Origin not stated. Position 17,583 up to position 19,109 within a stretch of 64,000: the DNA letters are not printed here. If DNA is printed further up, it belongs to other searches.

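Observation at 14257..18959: Cluster of three secreted/lipoproteins sharing an N-terminal beta-module + glycine-zipper segment, translationally coupled to a second radical-SAM enzyme, convergent with metK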

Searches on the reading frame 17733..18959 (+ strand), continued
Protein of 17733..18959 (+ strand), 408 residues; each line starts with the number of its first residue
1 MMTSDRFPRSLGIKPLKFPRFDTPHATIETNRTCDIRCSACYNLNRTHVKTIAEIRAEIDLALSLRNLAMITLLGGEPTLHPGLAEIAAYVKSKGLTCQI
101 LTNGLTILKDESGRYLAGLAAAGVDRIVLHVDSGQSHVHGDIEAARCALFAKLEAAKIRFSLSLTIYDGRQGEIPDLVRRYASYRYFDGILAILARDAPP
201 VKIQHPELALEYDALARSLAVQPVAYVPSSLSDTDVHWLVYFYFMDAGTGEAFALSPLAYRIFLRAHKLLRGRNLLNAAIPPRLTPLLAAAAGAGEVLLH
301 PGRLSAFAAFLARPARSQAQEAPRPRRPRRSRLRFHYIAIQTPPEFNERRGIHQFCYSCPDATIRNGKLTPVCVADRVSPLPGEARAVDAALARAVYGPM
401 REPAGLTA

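Call 63: search_protein_families(library=ncbifam, proteins=[L004:3967-5607:+, L012:2191-3201:+, L009:8810-10819:+, L004:5751-6920:+, L003:6122-7990:+, L003:2423-4804:+, L014:6825-7586:+, L014:8557-9756:+, L014:44-2074:+, L008:5595-6947:+], max_evalue=0.001)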
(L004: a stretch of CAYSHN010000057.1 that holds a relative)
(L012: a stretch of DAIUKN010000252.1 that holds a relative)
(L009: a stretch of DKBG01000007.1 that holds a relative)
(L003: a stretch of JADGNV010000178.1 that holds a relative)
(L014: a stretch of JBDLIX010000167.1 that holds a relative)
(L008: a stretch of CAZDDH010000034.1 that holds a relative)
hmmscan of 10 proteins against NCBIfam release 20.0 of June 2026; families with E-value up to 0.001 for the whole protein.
L004:3967-5607:+ (546 aa): 7 families
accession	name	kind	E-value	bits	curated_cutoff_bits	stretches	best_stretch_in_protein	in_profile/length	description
NF006386.0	PRK08633.1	equivalog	7.2e-20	70.3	1221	1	163-304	414-553/1147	acyl-[ACP]--phospholipid O-acyltransferase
TIGR00530.1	AGP_acyltrn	subfamily_domain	4e-16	58.9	102.95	1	180-302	6-129/130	1-acylglycerol-3-phosphate O-acyltransferase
NF040696.1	isopcys_mtase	equivalog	7.1e-13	48.8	160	1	43-159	74-189/190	protein-S-isoprenylcysteine O-methyltransferase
NF005291.0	PRK06814.1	equivalog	1.4e-08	33.2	1349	1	157-305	422-566/1140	acyl-[ACP]--phospholipid O-acyltransferase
TIGR04571.1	LmtA_Leptospira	exception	1.5e-07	31.5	325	1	74-174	80-180/252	lipid A Kdo2 1-phosphate O-methyltransferase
NF045656.1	MeththiolMtaseMddA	equivalog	3.2e-06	26.6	270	1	66-158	148-238/238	methanethiol S-methyltransferase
NF005959.0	PRK08043.1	equivalog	0.0006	18.2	886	1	169-306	7-141/719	bifunctional acyl-ACP--phospholipid O-acyltransferase/long-chain-fatty-acid--ACP ligase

L012:2191-3201:+ (336 aa): 0 families

L009:8810-10819:+ (669 aa): 2 families
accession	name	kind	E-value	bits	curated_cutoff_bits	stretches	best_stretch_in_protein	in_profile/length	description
NF000778.0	PRK00052.3-4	equivalog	2.9e-15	56.6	334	1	454-626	76-245/252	prolipoprotein diacylglyceryl transferase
TIGR00544.1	lgt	equivalog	3.1e-07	30.1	118.9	1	462-620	101-260/280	prolipoprotein diacylglyceryl transferase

L004:5751-6920:+ (389 aa): 68 families (the best 25 are shown)
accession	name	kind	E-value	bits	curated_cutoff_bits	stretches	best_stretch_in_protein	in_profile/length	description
TIGR04055.1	rSAM_NirJ2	equivalog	3.2e-33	115.6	500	1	69-369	7-323/326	putative heme d1 biosynthesis radical SAM protein NirJ2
TIGR04545.1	rSAM_ahbD_hemeb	equivalog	4e-31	108.7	500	2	65-265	3-209/339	heme b synthase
TIGR04303.1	GeoRSP_rSAM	equivalog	8.7e-31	107.7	400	1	64-368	7-324/325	GeoRSP system radical SAM/SPASM protein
TIGR04054.1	rSAM_NirJ1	equivalog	4.1e-29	101.4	650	2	62-236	36-212/387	putative heme d1 biosynthesis radical SAM protein NirJ1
TIGR04053.2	TIGR04053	equivalog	4.5e-29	101.8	395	2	67-262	13-215/366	TIGR04053 family radical SAM/SPASM domain-containing protein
TIGR04051.1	rSAM_NirJ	equivalog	1e-27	97.1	515.45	2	71-224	11-166/354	heme d1 biosynthesis radical SAM protein NirJ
TIGR04546.1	rSAM_ahbC_deAc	equivalog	3.8e-26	91.8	650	2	68-244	45-223/390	12,18-didecarboxysiroheme deacetylase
NF050035.1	rSAM_WgK_link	exception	6.9e-26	91.1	650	2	64-278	11-228/367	radical SAM/SPASM peptide maturase WgkB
TIGR04347.1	pseudo_SAM_Halo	equivalog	7.4e-26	91.3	525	2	68-218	44-196/390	TIGR04347 family pseudo-SAM/SPASM protein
TIGR04250.1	SCM_rSAM_ScmE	equivalog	6.4e-22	77.9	400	2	63-227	4-171/358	SynChlorMet cassette radical SAM/SPASM protein ScmE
TIGR04340.1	rSAM_ACGX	hypoth_equivalog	1.1e-21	77.5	400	2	62-255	3-203/341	radical SAM/SPASM domain protein, ACGX system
TIGR03962.1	mycofact_rSAM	equivalog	3.1e-20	72.6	265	1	65-355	15-318/339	mycofactocin radical SAM maturase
NF041298.1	rSAM_mat_DynA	equivalog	6.2e-20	71.5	450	1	71-369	10-340/356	dynobactin maturation radical SAM/SPASM protein DynA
TIGR02109.1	PQQ_syn_pqqE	equivalog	7.4e-20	71.2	381.35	1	66-368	11-330/358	pyrroloquinoline quinone biosynthesis protein PqqE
NF045574.1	sacti_mat_StsB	exception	1.1e-19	70.7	625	1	67-354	101-399/466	StsB family radical SAM/SPASM domain sactipeptide maturase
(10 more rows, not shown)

L003:6122-7990:+ (622 aa): 44 families (the best 25 are shown)
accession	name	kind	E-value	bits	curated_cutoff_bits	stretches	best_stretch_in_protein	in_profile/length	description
NF010000.0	PRK13473.1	subfamily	1.8e-82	277.5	615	1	124-558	42-469/475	aminobutyraldehyde dehydrogenase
NF009725.0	PRK13252.1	equivalog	2.8e-81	273.4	593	1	124-558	47-476/488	betaine-aldehyde dehydrogenase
TIGR01804.1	BADH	equivalog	4.8e-81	272.6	668.6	1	123-557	37-467/467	betaine-aldehyde dehydrogenase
NF006916.0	PRK09407.1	equivalog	2.1e-78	264.2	521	1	123-563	58-494/526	succinic semialdehyde dehydrogenase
TIGR02299.1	HpaE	equivalog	2.6e-70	237.4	638.35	1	123-550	40-465/488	5-carboxymethyl-2-hydroxymuconate semialdehyde dehydrogenase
NF045735.1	PaDhStyDPseudo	equivalog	1.3e-69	235.2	850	1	124-557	43-477/483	phenylacetaldehyde dehydrogenase StyD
NF045736.1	PaDhStyDRhodo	equivalog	3.5e-69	233.6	800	1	127-547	46-463/479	phenylacetaldehyde dehydrogenase StyD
TIGR03216.1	OH_muco_semi_DH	equivalog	9.3e-69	232.3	693.25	1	124-555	39-473/481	2-hydroxymuconic semialdehyde dehydrogenase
TIGR01780.1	SSADH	subfamily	8e-67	226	646.35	1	122-557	20-448/448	succinate-semialdehyde dehydrogenase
NF006915.0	PRK09406.1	equivalog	1.3e-64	218.8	730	1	124-558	26-453/457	NADP-dependent succinic semialdehyde dehydrogenase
NF040648.1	lactal_redase_Meth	equivalog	3.8e-63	214.1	650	1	122-558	34-459/463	lactaldehyde dehydrogenase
NF007352.0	PRK09847.1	equivalog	1.8e-62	211.4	850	1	136-558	74-491/495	aldehyde dehydrogenase PuuC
NF042993.1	AlphKGSA_gudD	equivalog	3.6e-61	207.4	770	1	123-540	44-458/481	alpha-ketoglutaric semialdehyde dehydrogenase GucD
NF042989.1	AldDh_AldH_Clos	equivalog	2.7e-60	204.4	800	1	125-561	27-456/458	aldehyde dehydrogenase AldH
NF052305.1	DioxValDhHalo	equivalog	1.4e-58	199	750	1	122-539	44-457/483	2,5-dioxovalerate dehydrogenase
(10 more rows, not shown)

L003:2423-4804:+ (793 aa): 5 families
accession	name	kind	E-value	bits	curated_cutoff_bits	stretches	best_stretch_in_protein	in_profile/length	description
NF000778.0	PRK00052.3-4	equivalog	2.4e-22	79.8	334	1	502-730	4-228/252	prolipoprotein diacylglyceryl transferase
TIGR00544.1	lgt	equivalog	6.9e-09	35.5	118.9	1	501-722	12-241/280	prolipoprotein diacylglyceryl transferase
NF045656.1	MeththiolMtaseMddA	equivalog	6.4e-08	32.2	270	1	392-472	162-238/238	methanethiol S-methyltransferase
NF040696.1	isopcys_mtase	equivalog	1.1e-05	25.3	160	1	353-473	71-189/190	protein-S-isoprenylcysteine O-methyltransferase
TIGR04571.1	LmtA_Leptospira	exception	0.00011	22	325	1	366-476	59-168/252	lipid A Kdo2 1-phosphate O-methyltransferase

L014:6825-7586:+ (253 aa): 0 families

L014:8557-9756:+ (399 aa): 9 families
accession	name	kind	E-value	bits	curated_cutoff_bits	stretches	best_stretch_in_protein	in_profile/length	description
TIGR01275.1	ACC_deam_rel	subfamily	1.2e-46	159.5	289.4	1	68-372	1-306/321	pyridoxal phosphate-dependent enzymes, D-cysteine desulfhydrase family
NF052482.1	sulfolyase_CuyA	equivalog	7.6e-45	153.1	450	1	65-371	6-315/332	D-cysteate sulfo-lyase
NF052537.1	CoM_syn_XcbE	exception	6.4e-43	147.2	450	1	63-372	4-312/322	coenzyme M biosynthesis enzyme XcbE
NF010646.0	PRK14045.1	equivalog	4.6e-34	118.1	550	1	64-372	11-310/329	1-aminocyclopropane-1-carboxylate deaminase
NF003030.0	PRK03910.1-3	equivalog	2.7e-33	115.6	429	1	70-365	18-311/338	D-cysteine desulfhydrase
NF003032.0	PRK03910.1-5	equivalog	1.1e-30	106.9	469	1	65-364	10-305/330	D-cysteine desulfhydrase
NF003029.0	PRK03910.1-1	equivalog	6e-30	104.8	610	1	70-371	14-312/328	D-cysteine desulfhydrase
TIGR01274.1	ACC_deam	equivalog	1.2e-22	80.6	392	1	76-366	19-311/337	1-aminocyclopropane-1-carboxylate deaminase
TIGR03945.1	PLP_SbnA_fam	equivalog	6.7e-06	25.4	349.95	1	229-276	157-203/304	2,3-diaminopropionate biosynthesis protein SbnA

L014:44-2074:+ (676 aa): 7 families
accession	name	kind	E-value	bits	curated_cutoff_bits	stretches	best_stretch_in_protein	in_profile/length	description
NF038263.1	prot_phos_SiaA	equivalog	6.7e-57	193.4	700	1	395-676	382-657/658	biofilm regulation protein phosphatase SiaA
NF053779.1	BT3442_fam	equivalog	8.5e-10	38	940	1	89-448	109-457/563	BT3442 family protein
NF053520.1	HK_Porph_FimS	equivalog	1.4e-08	33.5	600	1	7-397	5-406/618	sensor histidine kinase FimS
NF053617.1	SARPRegAfsRStmc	equivalog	2.5e-07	29.1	1430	1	68-272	760-966/986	SARP-family global regulator AfsR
NF041717.1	HaaA_phane_TPR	equivalog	3.4e-06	25.5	1125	1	94-270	684-860/882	cyclophane-containing RiPP biosynthesis TPR protein HaaT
TIGR02521.1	type_IV_pilW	equivalog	3.2e-05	23.6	154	1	74-230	30-163/234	type IV pilus biogenesis/stability protein PilW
NF052312.1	T9SS_PorW_SprE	equivalog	3.5e-05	22.7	250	0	211-322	150-260/716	type IX secretion system periplasmic lipoprotein PorW/SprE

L008:5595-6947:+ (450 aa): 69 families (the best 25 are shown)
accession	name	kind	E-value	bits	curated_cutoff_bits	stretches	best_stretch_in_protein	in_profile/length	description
NF006228.0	PRK08360.1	equivalog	2.4e-80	270.4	608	1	14-417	21-424/443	aspartate aminotransferase family protein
NF005993.0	PRK08117.1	subfamily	3.3e-76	256.6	574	1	17-417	26-427/433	aspartate aminotransferase family protein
NF004426.0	PRK05769.1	equivalog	3e-75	253.7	552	1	18-416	38-436/441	acetyl ornithine aminotransferase family protein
NF004718.0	PRK06062.1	subfamily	5.2e-72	242.8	472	1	19-417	41-446/454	hypothetical protein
NF049939.1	HyAminethphonNHLyPbfA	equivalog_domain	9.8e-71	238.5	525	1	20-416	47-438/442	(R)-1-hydroxy-2-aminoethylphosphonate ammonia-lyase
TIGR00700.1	GABAtrnsam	equivalog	1.1e-70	238.4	506.65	1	17-415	16-416/420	4-aminobutyrate--2-oxoglutarate transaminase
TIGR00707.1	argD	subfamily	3.7e-70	236.7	410.05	1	10-416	3-379/381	acetylornithine/succinylornithine family transaminase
NF006368.0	PRK08593.1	equivalog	1e-68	232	570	1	15-423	25-435/448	aspartate aminotransferase family protein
NF005375.0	PRK06917.1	equivalog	1e-67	228.8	535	1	19-416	17-435/448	aspartate aminotransferase family protein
NF002874.0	PRK03244.1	equivalog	1.7e-67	228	457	1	10-417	19-392/399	acetylornithine transaminase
NF002325.0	PRK01278.1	subfamily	2.2e-67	227.4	372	1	7-421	4-390/395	acetylornithine transaminase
NF005376.0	PRK06918.1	equivalog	4.1e-67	226.5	676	1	17-416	37-440/451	4-aminobutyrate--2-oxoglutarate transaminase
NF004799.0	PRK06148.1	subfamily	4.2e-67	226.9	1128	1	22-415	612-1006/1015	hypothetical protein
NF045634.1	LeuMetRace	equivalog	4.4e-67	226.7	800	1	15-416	22-423/432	leucine/methionine racemase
NF005393.0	PRK06938.1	subfamily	2.7e-66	223.9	671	1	18-416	51-461/469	diaminobutyrate--2-oxoglutarate transaminase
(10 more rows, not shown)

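Call 64: fold_search(model_id=the predicted structure, library=pdb)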
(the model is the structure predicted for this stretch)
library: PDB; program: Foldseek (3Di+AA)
matches with E <= 10: 1421; with E <= 0.001: 93
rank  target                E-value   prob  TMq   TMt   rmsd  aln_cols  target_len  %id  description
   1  1tv7_A                2.9e-08  1.00  0.39  0.47   4.5       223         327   16  Structure of the S-adenosylmethionine dependent Enzyme MoaA (released 2004-08-31)
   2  6q2q_B                2.5e-07  1.00  0.38  0.51   4.3       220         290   15  Crystal structure of mouse viperin bound to uridine triphosphate and S-adenosylhomocysteine (released 2020-01-22)
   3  9dfn                  2.6e-07  1.00  0.39  0.54   4.4       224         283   15  X-ray crystal structure of the second viperin-like enzyme from Trichoderma virens with bound CTP and SAM (released 2025-02-19)
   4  6efn                  3.2e-07  1.00  0.39  0.41   4.1       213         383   19  Structure of a RiPP maturase, SkfB (released 2018-10-24)
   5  3ciw                  3.4e-07  1.00  0.36  0.42   5.1       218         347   17  X-RAY structure of the [FeFe]-hydrogenase maturase HydE from thermotoga maritima (released 2008-04-08)
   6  5vsl_A                3.8e-07  1.00  0.38  0.56   4.3       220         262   16  Crystal structure of viperin with bound [4Fe-4S] cluster and S-adenosylhomocysteine (SAH) (released 2017-06-14)
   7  6c8v                  3.8e-07  1.00  0.34  0.44   5.6       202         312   17  X-ray structure of PqqE from Methylobacterium extorquens (released 2018-02-14)
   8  5v1s_A                3.8e-07  1.00  0.39  0.37   6.5       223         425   16  Crystal structure of Streptococcus suis SuiB bound to S-adenosylmethionine (released 2017-08-30)
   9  3cix                  4.6e-07  1.00  0.37  0.43   4.7       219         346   17  X-RAY structure of the [FeFe]-hydrogenase maturase HydE from thermotoga maritima in complex with thiocyanate (released 2008-04-08)
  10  5v1q_B                4.9e-07  1.00  0.37  0.34   6.5       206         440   17  Crystal structure of Streptococcus suis SuiB (released 2017-08-30)
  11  5v1q_A                5.2e-07  1.00  0.39  0.37   6.4       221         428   17  Crystal structure of Streptococcus suis SuiB (released 2017-08-30)
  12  9dfu                  5.9e-07  1.00  0.39  0.54   3.9       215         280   16  X-ray crystal structure of the second Viperin-like enzyme from T. virens variant F40H with bound CTP and SAM (released 2025-02-19)
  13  5ff2                  5.9e-07  1.00  0.38  0.44   4.7       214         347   17  HydE from T. maritima in complex with (2R,4R)-TDA (released 2016-04-06)
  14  7n7i_A                6.6e-07  1.00  0.39  0.54   4.2       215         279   17  X-ray crystal structure of Viperin-like enzyme from Trichoderma virens (released 2021-06-30)
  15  9dfw_B                9.5e-07  1.00  0.38  0.51   4.1       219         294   17  X-ray crystal structure of an engineered Viperin-like enzyme from T. virens with bound CTP and SAM (released 2025-02-12)
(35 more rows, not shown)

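Call 73: search_protein_families(library=ncbifam, proteins=[L006:9180-10334:+, L010:10807-11307:+], max_evalue=0.001)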
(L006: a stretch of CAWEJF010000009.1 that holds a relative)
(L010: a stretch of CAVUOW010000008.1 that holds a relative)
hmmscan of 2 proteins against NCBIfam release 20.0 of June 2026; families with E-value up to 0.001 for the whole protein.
L006:9180-10334:+ (384 aa): 52 families (the best 25 are shown)
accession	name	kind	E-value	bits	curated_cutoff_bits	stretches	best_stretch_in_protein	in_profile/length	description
TIGR03942.1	sulfatase_rSAM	equivalog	3.4e-121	404.7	349.45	1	10-372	2-361/363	anaerobic sulfatase maturase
NF010308.0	PRK13745.1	equivalog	1.2e-108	363.7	484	1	5-380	10-397/412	anaerobic sulfatase-maturation protein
NF010321.0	PRK13758.1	equivalog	1.5e-61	208.6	441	1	9-373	5-367/370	anaerobic sulfatase-maturase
NF041298.1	rSAM_mat_DynA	equivalog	1.2e-49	169.3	450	1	11-361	4-346/356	dynobactin maturation radical SAM/SPASM protein DynA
NF041300.1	rSAM_mat_DarW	exception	1.3e-45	156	650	1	7-368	40-398/415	radical SAM/SPASM peptide maturase DarW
NF038005.1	rSAM_mat_DarE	equivalog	4.1e-40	137.8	650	1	10-356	75-420/432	darobactin maturation radical SAM/SPASM protein DarE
NF041718.1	rSAM_phane_AMC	equivalog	6.3e-38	130.7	425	1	9-341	7-333/362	cyclophane-forming radical SAM peptide maturase AmcB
NF041707.1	rSAM_YhhB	equivalog_domain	1.2e-37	129.7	445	1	11-342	5-340/369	cyclophane-forming radical SAM/SPASM peptide maturase YhhB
TIGR04269.1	SAM_SPASM_FxsB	subfamily_domain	3.9e-37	128.1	370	1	12-343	5-341/363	FxsB family cyclophane-forming radical SAM/SPASM peptide maturase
TIGR04261.1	rSAM_GlyRichRpt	subfamily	4.1e-35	121.5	310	1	16-196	4-183/363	cyclophane-forming radical SAM/SPASM peptide maturase GrrM/OscB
TIGR04083.1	rSAM_pep_methan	hypoth_equivalog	7.4e-34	117.2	300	1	19-361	10-336/376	TIGR04083 family peptide-modifying radical SAM enzyme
TIGR04496.1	rSAM_XyeB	equivalog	1e-27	96.8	450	1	18-343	13-345/385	cyclophane-forming radical SAM/SPASM peptide maturase XyeB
NF047865.1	rSAM_PapB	equivalog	2.6e-24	86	340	1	17-163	11-154/330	PapB family radical SAM/SPASM ranthipeptide maturase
TIGR04163.1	rSAM_cobopep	equivalog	2.4e-22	79.3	375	1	10-360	66-411/428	peptide-modifying radical SAM enzyme CbpB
TIGR03906.1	quino_hemo_SAM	equivalog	3.8e-20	72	453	1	15-163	100-247/467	quinohemoprotein amine dehydrogenase maturation protein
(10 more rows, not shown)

L010:10807-11307:+ (166 aa): 0 families

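Call 79: search_protein_families(library=pfam, alignment_id=A5, max_evalue=1)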
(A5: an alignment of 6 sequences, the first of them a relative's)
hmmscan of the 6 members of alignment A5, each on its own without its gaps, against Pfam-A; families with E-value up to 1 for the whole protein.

A. member 1, L012:2191-3201:+ (336 aa): 0 families

B. families by the number of members that match (of 6 scanned): 2 families
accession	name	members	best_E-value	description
PF09359.15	VTC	1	0.052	VTC domain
PF23508.1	MBB1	1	0.12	MBB1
